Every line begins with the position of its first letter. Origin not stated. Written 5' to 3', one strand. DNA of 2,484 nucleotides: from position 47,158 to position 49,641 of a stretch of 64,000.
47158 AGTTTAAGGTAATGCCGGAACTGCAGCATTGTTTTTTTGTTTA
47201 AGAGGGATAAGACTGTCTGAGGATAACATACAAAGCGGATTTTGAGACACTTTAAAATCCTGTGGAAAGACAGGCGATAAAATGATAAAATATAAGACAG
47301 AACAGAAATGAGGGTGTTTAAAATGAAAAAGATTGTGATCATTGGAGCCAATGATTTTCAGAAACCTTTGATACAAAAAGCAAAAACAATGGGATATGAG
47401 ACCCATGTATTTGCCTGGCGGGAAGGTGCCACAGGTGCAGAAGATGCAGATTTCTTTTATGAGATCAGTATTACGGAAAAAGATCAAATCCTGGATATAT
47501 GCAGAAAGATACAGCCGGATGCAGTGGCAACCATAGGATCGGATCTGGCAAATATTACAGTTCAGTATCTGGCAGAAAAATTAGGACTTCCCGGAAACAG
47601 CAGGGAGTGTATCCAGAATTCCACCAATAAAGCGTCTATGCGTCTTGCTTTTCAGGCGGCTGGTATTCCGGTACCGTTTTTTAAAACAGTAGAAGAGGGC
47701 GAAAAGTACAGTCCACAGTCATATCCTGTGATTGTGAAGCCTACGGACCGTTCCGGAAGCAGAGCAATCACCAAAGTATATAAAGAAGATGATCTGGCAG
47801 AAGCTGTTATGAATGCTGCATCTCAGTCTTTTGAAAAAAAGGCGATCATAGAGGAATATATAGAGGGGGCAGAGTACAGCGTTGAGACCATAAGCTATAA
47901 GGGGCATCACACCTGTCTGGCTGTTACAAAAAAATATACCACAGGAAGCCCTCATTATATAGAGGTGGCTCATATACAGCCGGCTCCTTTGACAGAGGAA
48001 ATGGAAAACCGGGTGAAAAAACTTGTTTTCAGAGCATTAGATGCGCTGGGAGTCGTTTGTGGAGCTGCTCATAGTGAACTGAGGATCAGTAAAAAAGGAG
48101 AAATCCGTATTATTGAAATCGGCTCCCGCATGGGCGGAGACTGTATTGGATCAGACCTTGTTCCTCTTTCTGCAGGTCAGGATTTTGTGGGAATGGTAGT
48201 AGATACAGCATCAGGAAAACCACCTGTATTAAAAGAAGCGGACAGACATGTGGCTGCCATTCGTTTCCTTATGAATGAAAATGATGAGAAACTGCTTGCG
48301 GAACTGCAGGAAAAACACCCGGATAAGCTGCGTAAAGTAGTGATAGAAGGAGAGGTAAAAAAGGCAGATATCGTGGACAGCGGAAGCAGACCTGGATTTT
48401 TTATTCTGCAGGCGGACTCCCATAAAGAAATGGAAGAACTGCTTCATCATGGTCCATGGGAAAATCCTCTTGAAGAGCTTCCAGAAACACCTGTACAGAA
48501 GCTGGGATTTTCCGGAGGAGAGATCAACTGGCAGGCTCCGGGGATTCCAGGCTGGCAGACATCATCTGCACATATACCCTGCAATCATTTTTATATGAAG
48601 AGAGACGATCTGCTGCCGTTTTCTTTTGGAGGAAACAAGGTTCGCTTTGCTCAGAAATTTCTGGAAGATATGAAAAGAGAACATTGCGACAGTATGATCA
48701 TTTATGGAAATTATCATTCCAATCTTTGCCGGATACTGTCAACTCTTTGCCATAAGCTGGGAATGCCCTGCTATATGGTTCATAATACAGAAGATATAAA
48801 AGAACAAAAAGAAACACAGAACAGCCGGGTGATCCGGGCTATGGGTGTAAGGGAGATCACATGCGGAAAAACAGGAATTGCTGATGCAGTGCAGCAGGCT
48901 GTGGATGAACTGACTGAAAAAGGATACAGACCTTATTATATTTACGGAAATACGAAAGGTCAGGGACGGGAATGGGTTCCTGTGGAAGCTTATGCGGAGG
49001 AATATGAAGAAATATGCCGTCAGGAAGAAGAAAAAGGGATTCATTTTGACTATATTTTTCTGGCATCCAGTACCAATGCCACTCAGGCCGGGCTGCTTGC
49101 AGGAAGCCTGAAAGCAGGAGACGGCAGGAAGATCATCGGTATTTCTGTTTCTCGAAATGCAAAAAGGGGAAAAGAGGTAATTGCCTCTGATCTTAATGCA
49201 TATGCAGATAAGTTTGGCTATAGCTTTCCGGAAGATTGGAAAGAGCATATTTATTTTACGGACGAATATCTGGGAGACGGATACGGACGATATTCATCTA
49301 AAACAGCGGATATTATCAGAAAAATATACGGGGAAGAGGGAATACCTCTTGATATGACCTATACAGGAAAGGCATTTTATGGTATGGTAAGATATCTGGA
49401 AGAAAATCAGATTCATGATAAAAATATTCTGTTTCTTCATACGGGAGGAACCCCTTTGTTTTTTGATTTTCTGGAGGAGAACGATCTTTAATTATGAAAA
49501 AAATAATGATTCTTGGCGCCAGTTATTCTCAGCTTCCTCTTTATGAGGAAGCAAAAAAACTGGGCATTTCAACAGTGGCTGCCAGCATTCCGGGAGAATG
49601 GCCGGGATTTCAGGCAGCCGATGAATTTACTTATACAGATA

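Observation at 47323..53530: Candidate new system: lipid-carried export of an N-aminoacylated amino sugar in a Gram-positive glycan locus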

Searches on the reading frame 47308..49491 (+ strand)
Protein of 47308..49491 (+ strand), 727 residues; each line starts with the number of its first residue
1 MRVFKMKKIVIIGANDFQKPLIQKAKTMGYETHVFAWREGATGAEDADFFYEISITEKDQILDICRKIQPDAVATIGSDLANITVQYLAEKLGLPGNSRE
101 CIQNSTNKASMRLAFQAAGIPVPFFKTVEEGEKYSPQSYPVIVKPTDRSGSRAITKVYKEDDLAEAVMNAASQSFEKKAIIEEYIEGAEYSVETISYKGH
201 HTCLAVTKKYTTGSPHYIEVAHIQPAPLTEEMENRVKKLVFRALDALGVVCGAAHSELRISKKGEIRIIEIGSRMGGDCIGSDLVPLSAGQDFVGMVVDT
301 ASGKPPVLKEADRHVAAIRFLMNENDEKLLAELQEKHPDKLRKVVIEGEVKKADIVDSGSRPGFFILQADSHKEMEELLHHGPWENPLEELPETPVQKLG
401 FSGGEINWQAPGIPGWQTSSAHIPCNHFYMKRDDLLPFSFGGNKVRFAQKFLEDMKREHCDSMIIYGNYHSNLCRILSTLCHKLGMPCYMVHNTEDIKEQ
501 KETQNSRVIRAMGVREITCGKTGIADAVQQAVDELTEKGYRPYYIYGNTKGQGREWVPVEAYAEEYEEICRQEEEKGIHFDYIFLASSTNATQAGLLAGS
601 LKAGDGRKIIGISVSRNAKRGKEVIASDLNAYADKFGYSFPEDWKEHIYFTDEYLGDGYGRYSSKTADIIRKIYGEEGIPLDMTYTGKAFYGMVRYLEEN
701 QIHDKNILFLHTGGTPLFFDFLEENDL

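Call 4: search_protein_families(library=pfam, proteins=[window:47308-49491:+], max_evalue=0.01)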
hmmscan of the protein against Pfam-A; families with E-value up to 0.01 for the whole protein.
window:47308-49491:+ (727 aa): 11 families
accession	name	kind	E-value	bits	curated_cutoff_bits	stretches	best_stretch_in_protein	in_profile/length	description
PF00291.31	PALP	-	5.3e-26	92.1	35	1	420-713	17-295/295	Pyridoxal-phosphate dependent enzyme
PF13535.11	ATP-grasp_4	-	2e-24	86.4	27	1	138-280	2-158/160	ATP-grasp domain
PF02655.19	ATP-grasp_3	-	2e-13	51.2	23.2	1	107-277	3-159/160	ATP-grasp domain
PF07478.18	Dala_Dala_lig_C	-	6e-13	49.2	24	1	115-272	2-173/204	D-ala D-ala ligase C-terminus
PF02786.22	CPSase_L_D2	-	8.3e-07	29.2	19.8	1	126-276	25-181/211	Carbamoyl-phosphate synthase L chain, ATP binding domain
PF02222.28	ATP-grasp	-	6.7e-05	23.1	27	1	114-274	2-162/179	ATP-grasp domain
PF02401.23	LYTB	-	0.00063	19.5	24.5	1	449-508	188-246/267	LytB protein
PF02955.21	GSH-S_ATP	-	0.0025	17.7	23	0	133-188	26-81/175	Prokaryotic glutathione synthetase, ATP-grasp domain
PF13478.12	XdhC_C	-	0.0044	18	29.7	0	9-45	1-37/125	XdhC Rossmann domain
PF01071.24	GARS_A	-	0.0049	17.1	27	0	107-210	2-114/194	Phosphoribosylglycinamide synthetase, ATP-grasp (A) domain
PF14473.11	RD3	-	0.0094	16.2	27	0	51-85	67-101/129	RD3 protein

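Call 5: search_protein_families(library=ncbifam, proteins=[window:47308-49491:+], max_evalue=0.01)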
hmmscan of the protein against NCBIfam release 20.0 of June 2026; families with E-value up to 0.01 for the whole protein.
window:47308-49491:+ (727 aa): 69 families (the best 25 are shown)
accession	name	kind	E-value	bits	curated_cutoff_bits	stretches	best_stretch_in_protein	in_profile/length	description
NF002563.0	PRK02186.1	subfamily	1.2e-50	172.7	625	1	56-337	56-338/890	argininosuccinate lyase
NF052482.1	sulfolyase_CuyA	equivalog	2.2e-46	158.2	450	1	420-721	25-327/332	D-cysteate sulfo-lyase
NF052537.1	CoM_syn_XcbE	exception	1e-42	146.5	450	1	420-719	25-321/322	coenzyme M biosynthesis enzyme XcbE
TIGR01275.1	ACC_deam_rel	subfamily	1.4e-40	139.6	289.4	1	426-720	22-316/321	pyridoxal phosphate-dependent enzymes, D-cysteine desulfhydrase family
TIGR01274.1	ACC_deam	equivalog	9e-36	123.7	392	1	427-717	32-326/337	1-aminocyclopropane-1-carboxylate deaminase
NF010646.0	PRK14045.1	equivalog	4.9e-34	118.1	550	1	427-722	37-322/329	1-aminocyclopropane-1-carboxylate deaminase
NF003030.0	PRK03910.1-3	equivalog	6.7e-34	117.5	429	1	427-722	38-332/338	D-cysteine desulfhydrase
NF003032.0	PRK03910.1-5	equivalog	2.7e-31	108.9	469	1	427-723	35-328/330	D-cysteine desulfhydrase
NF003029.0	PRK03910.1-1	equivalog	2.4e-29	102.8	610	1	427-721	34-324/328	D-cysteine desulfhydrase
NF005543.0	PRK07206.1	subfamily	3.1e-23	82.1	302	1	45-278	46-291/416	hypothetical protein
NF002378.0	PRK01372.1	subfamily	1.4e-16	60.1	243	1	105-274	98-270/305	D-alanine--D-alanine ligase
TIGR03909.1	pyrrolys_PylC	equivalog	2.3e-15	56.2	248.3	1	25-276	18-254/374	3-methylornithine--L-lysine ligase PylC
TIGR01205.1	D_ala_D_alaTIGR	subfamily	7e-15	54.8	245.65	1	103-271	102-283/318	D-alanine--D-alanine ligase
NF053643.1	Ddl_archaea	equivalog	5e-14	52.1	500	1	25-277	18-274/367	putative pseudomurein biosynthesis ATP-grasp protein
NF002527.0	PRK01966.1-3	equivalog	1.1e-12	47.8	310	1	100-242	111-267/332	D-alanine--D-alanine ligase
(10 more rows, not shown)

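Call 9: search_solved_structures(query=window:47308-49491:+, max_evalue=0.001)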
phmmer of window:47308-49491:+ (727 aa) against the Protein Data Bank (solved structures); distinct sequences matched with E-value up to 0.001: 58.
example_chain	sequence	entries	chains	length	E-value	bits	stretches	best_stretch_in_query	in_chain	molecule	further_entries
4d8t_A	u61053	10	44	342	3.9e-30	107.9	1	426-721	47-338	D-cysteine desulfhydrase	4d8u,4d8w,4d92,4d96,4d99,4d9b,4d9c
4d97_A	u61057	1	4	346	3.9e-30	107.9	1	426-721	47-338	D-cysteine desulfhydrase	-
1rqx_A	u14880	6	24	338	3.1e-28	101.7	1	426-718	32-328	1-aminocyclopropane-1-carboxylate deaminase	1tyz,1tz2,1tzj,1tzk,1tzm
3vot_A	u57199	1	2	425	1.8e-27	99.1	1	71-319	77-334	L-amino acid ligase, BL00235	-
1j0a_A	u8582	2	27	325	8e-27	97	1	427-719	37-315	1-aminocyclopropane-1-carboxylate deaminase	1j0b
7ysk_A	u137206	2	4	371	1.1e-26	96.5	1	420-721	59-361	D-Cysteine desulfhydrase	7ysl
1f2d_A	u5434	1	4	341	1.4e-24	89.5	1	427-718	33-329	1-AMINOCYCLOPROPANE-1-CARBOXYLATE DEAMINASE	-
1j0e_A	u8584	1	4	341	5.1e-24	87.7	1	427-718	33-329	1-aminocyclopropane-1-carboxylate deaminase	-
1j0c_A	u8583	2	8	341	9.6e-24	86.8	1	427-718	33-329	1-aminocyclopropane-1-carboxylate deaminase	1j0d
4dim_A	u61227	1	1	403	6.5e-20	74.1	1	4-309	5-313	Phosphoribosylglycinamide synthetase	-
30vh_A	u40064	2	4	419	1.8e-10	42.9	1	72-316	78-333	L-amino acid ligase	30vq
3wo1_A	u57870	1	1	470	6.8e-10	41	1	59-282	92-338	Alanine-anticapsin ligase BacD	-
3wnz_A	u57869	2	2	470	1.1e-09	40.3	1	59-280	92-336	Alanine-anticapsin ligase BacD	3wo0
3vmm_A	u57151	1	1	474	1.2e-09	40.2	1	59-280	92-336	Alanine-anticapsin ligase BacD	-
8evy_B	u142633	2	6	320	3e-09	38.9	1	85-297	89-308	D-alanine--D-alanine ligase B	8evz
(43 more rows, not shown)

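Call 11: find_related_loci(query=window:47308-49491:+, collection=genome_contigs, flank=10000)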
Query window:47308-49491:+ (727 aa) in genome_contigs; peptide patterns used: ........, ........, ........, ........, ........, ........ (x = any residue, [..] = any of these).
47 stretches matched a pattern; 8 encode a relative of the query (tblastn E <= 1e-3); 7 distinct loci.
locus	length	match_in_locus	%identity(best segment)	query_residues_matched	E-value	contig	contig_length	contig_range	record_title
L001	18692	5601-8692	96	2-727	0e+0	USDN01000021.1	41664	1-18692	uncultured Blautia sp. isolate UMGS1622 genome assembly, contig: NODE_779_length_41664_cov_7.928285, whole genome shotgu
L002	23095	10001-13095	91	1-727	0e+0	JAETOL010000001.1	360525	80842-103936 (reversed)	MAG: Lachnospiraceae bacterium isolate S14_Bin1 scaffold_76_3, whole genome shotgun sequence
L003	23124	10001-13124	73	1-727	0e+0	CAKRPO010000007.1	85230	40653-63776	uncultured Blautia sp. isolate REFINED_METABAT215_TOP10_CONTIGS_1500_ASSEMBLY_K77_MERGED__Hadza_PheChl_Fiber-Hadza-Nepal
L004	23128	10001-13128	72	5-724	0e+0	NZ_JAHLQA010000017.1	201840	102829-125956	Blautia sp. MSJ-19 M-19_ctg00004, whole genome shotgun sequence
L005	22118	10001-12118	66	6-724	0e+0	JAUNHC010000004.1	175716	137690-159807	MAG: Eubacteriales bacterium isolate S27M_St_58 NODE_23_length_175716_cov_35.155123, whole genome shotgun sequence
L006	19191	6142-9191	63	6-724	0e+0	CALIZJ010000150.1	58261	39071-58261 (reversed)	MAG TPA_asm: uncultured Blautia sp. isolate ERR2198623_bin.124_CONCOCT_v1.1_MAG genome assembly, contig: ERZ1767221.606,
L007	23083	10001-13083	96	5-727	0e+0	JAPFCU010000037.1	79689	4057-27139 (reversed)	MAG: Blautia sp. isolate bin_15_DannyCat k141_119865, whole genome shotgun sequence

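Call 12: find_homologous_proteins(query=window:47308-49491:+, max_evalue=1e-10)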
Query window:47308-49491:+ (727 aa): 550 proteins with E <= 1e-10 among 8000 candidates; the best 120 are listed.
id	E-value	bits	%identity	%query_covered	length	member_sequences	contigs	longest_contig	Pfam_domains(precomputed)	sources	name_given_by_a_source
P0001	0.0e+0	1650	99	99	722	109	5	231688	PF13535.12,PF00291.32,PF02786.23,PF02222.28,PF02655.20,PF07478.19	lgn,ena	-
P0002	0.0e+0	1646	98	99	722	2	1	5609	PF13535.12,PF00291.32,PF02786.23,PF02655.20,PF07478.19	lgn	-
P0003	0.0e+0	1638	98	99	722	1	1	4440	PF13535.12,PF00291.32,PF02786.23,PF02655.20,PF07478.19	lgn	-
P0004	0.0e+0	1632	97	99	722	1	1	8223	PF13535.12,PF00291.32,PF02786.23,PF02655.20,PF07478.19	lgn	-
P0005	0.0e+0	1625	97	100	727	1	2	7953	PF13535.12,PF00291.32,PF02786.23,PF02655.20,PF07478.19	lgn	-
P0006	0.0e+0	1623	97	99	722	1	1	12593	PF13535.12,PF00291.32,PF02786.23,PF02655.20,PF07478.19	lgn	-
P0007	0.0e+0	1613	96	99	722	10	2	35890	PF13535.12,PF00291.32,PF02786.23,PF02655.20,PF07478.19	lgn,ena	-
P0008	0.0e+0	1613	97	99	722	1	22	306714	PF13535.12,PF00291.32,PF02786.23,PF02655.20,PF07478.19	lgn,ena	-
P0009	0.0e+0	1613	96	99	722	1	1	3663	PF13535.12,PF00291.32,PF02786.23,PF02655.20,PF07478.19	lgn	-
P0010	0.0e+0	1611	97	99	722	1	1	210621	PF13535.12,PF00291.32,PF02786.23,PF02222.28,PF02655.20,PF07478.19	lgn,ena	-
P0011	0.0e+0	1611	97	99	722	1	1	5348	PF13535.12,PF00291.32,PF02786.23,PF02655.20,PF07478.19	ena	-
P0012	0.0e+0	1610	97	99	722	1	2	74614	PF13535.12,PF00291.32,PF02786.23,PF02655.20,PF07478.19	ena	-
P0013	0.0e+0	1605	96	99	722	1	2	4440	PF13535.12,PF00291.32,PF02786.23,PF02655.20,PF07478.19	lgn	-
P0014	0.0e+0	1600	96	99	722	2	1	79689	PF13535.12,PF00291.32,PF02786.23,PF02655.20,PF07478.19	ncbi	-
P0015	0.0e+0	1600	95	99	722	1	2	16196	PF13535.12,PF00291.32,PF02786.23,PF02655.20,PF07478.19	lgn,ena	-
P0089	1.7e-256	871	56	99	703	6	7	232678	PF13535.12,PF00291.32,PF02655.20,PF07478.19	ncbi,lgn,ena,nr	ncbi:MAG: pyridoxal-phosphate dependent enzyme [Lachnospiraceae bacterium]|nr:pyridoxal-phosphate de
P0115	1.7e-136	474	38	99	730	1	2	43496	PF13535.12,PF00291.32,PF02786.23,PF02222.28,PF18130.7,PF08443.17,PF02655.20,PF01071.25,PF18603.8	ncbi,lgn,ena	-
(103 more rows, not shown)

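Call 13: find_encoding_contigs(protein=P0115, flank=10000, max_places=3)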
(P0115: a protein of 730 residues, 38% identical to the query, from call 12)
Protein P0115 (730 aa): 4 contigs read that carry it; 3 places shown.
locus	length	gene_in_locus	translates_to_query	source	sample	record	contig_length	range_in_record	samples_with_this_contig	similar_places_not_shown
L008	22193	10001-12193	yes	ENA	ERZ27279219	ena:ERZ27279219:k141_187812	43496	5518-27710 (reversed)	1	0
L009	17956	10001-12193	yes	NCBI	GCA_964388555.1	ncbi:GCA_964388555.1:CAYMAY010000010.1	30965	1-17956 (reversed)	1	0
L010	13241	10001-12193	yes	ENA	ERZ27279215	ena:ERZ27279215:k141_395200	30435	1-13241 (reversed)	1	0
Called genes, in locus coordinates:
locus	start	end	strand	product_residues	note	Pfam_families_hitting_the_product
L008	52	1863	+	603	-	PF00009:GTP_EFTU, PF03144:GTP_EFTU_D2, PF00679:EFG_C, PF06421:LepA_C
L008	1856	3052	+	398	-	PF04055:Radical_SAM, PF06969:HemN_C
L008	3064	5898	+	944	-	PF00005:ABC_tran (faint), PF02463:SMC_N (faint), PF03193:RsgA_GTPase (faint), PF13191:AAA_16 (faint), PF13555:AAA_29 (faint), PF17760:UvrA_inter, PF17755:UvrA_DNA-bind, PF13304:AAA_21 (weak), +1 more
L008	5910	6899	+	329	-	PF06723:MreB_Mbl, PF00022:Actin (faint), PF00012:HSP70, PF14450:FtsA (weak)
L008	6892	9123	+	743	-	PF23139:OB_YrrC, PF14520:HHH_5 (weak), PF14490:HHH_RecD2, PF05970:PIF1 (weak), PF13604:AAA_30, PF13245:AAA_19, PF18335:SH3_13, PF13538:UvrD_C_2, +5 more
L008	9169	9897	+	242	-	PF18912:DZR_2, PF00156:Pribosyltran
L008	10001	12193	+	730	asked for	PF18130:ATPgrasp_N (weak), PF01071:GARS_A, PF02222:ATP-grasp (weak), PF02655:ATP-grasp_3, PF02786:CPSase_L_D2 (weak), PF13535:ATP-grasp_4, PF18603:LAL_C2, PF00291:PALP, +1 more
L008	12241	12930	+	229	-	PF08889:WbqC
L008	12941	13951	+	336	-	PF00535:Glycos_transf_2, PF13641:Glyco_tranf_2_3 (weak)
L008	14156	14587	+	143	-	-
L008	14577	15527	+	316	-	-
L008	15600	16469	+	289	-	PF19293:CdaA_N, PF02457:DAC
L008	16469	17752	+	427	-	PF07949:YbbR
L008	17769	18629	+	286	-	PF01073:3Beta_HSD (faint), PF01370:Epimerase, PF04321:RmlD_sub_bind, PF07993:NAD_binding_4 (weak), PF02719:Polysacc_synt_2, PF16363:GDP_Man_Dehyd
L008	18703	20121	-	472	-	PF09913:DUF2142 (faint)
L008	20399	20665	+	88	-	PF00312:Ribosomal_S15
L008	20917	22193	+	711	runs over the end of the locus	PF01138:RNase_PH, PF03725:RNase_PH_C, PF03726:PNPase, PF01138:RNase_PH, PF00013:KH_1, PF00575:S1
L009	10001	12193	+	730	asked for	PF18130:ATPgrasp_N (weak), PF01071:GARS_A, PF02222:ATP-grasp (weak), PF02655:ATP-grasp_3, PF02786:CPSase_L_D2 (weak), PF13535:ATP-grasp_4, PF18603:LAL_C2, PF00291:PALP, +1 more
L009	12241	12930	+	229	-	PF08889:WbqC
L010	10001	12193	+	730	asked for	PF18130:ATPgrasp_N (weak), PF01071:GARS_A, PF02222:ATP-grasp (weak), PF02655:ATP-grasp_3, PF02786:CPSase_L_D2 (weak), PF13535:ATP-grasp_4, PF18603:LAL_C2, PF00291:PALP, +1 more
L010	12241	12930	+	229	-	PF08889:WbqC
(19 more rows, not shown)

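Call 14: find_encoding_contigs(protein=P0089, flank=10000, max_places=3)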
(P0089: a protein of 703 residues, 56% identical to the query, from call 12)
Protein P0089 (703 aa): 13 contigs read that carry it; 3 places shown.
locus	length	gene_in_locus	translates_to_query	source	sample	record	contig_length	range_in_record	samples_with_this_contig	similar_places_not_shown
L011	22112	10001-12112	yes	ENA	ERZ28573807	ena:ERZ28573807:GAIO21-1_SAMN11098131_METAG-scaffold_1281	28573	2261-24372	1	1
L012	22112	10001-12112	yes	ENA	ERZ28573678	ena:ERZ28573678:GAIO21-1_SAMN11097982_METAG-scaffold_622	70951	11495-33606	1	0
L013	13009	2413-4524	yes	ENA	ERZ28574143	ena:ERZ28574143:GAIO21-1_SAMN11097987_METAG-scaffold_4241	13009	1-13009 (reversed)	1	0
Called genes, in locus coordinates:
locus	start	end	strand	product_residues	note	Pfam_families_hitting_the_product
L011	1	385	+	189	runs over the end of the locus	PF00908:dTDP_sugar_isom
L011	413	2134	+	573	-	PF05045:RgpF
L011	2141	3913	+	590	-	PF05045:RgpF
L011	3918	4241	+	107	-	-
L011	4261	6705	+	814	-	PF13506:Glyco_transf_21 (faint), PF00535:Glycos_transf_2, PF10111:Glyco_tranf_2_2 (faint), PF13632:Glyco_trans_2_3 (faint), PF00535:Glycos_transf_2, PF13641:Glyco_tranf_2_3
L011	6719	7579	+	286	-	PF01370:Epimerase, PF04321:RmlD_sub_bind, PF01073:3Beta_HSD, PF02719:Polysacc_synt_2, PF07993:NAD_binding_4, PF16363:GDP_Man_Dehyd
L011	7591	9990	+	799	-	PF09586:YfhO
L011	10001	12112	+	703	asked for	PF02655:ATP-grasp_3, PF07478:Dala_Dala_lig_C, PF13535:ATP-grasp_4, PF00291:PALP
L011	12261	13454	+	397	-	PF01071:GARS_A, PF02222:ATP-grasp, PF02655:ATP-grasp_3, PF02786:CPSase_L_D2 (weak), PF08443:RimK (weak), PF13535:ATP-grasp_4, PF18603:LAL_C2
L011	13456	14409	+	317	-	PF00535:Glycos_transf_2, PF10111:Glyco_tranf_2_2 (weak), PF13641:Glyco_tranf_2_3 (weak)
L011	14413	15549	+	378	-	PF00155:Aminotran_1_2, PF01041:DegT_DnrJ_EryC1, PF01212:Beta_elim_lyase (weak), PF00266:Aminotran_5 (weak)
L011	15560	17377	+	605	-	PF13506:Glyco_transf_21 (faint), PF13641:Glyco_tranf_2_3, PF00535:Glycos_transf_2, PF10111:Glyco_tranf_2_2 (faint), PF13632:Glyco_trans_2_3 (faint), PF00535:Glycos_transf_2, PF13641:Glyco_tranf_2_3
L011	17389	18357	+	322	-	PF00535:Glycos_transf_2, PF13641:Glyco_tranf_2_3, PF13632:Glyco_trans_2_3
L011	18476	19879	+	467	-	PF13727:CoA_binding_3, PF02397:Bac_transf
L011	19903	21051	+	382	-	PF03816:LytR_cpsA_psr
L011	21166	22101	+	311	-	PF00535:Glycos_transf_2, PF13641:Glyco_tranf_2_3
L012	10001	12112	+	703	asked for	PF02655:ATP-grasp_3, PF07478:Dala_Dala_lig_C, PF13535:ATP-grasp_4, PF00291:PALP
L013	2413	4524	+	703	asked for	PF02655:ATP-grasp_3, PF07478:Dala_Dala_lig_C, PF13535:ATP-grasp_4, PF00291:PALP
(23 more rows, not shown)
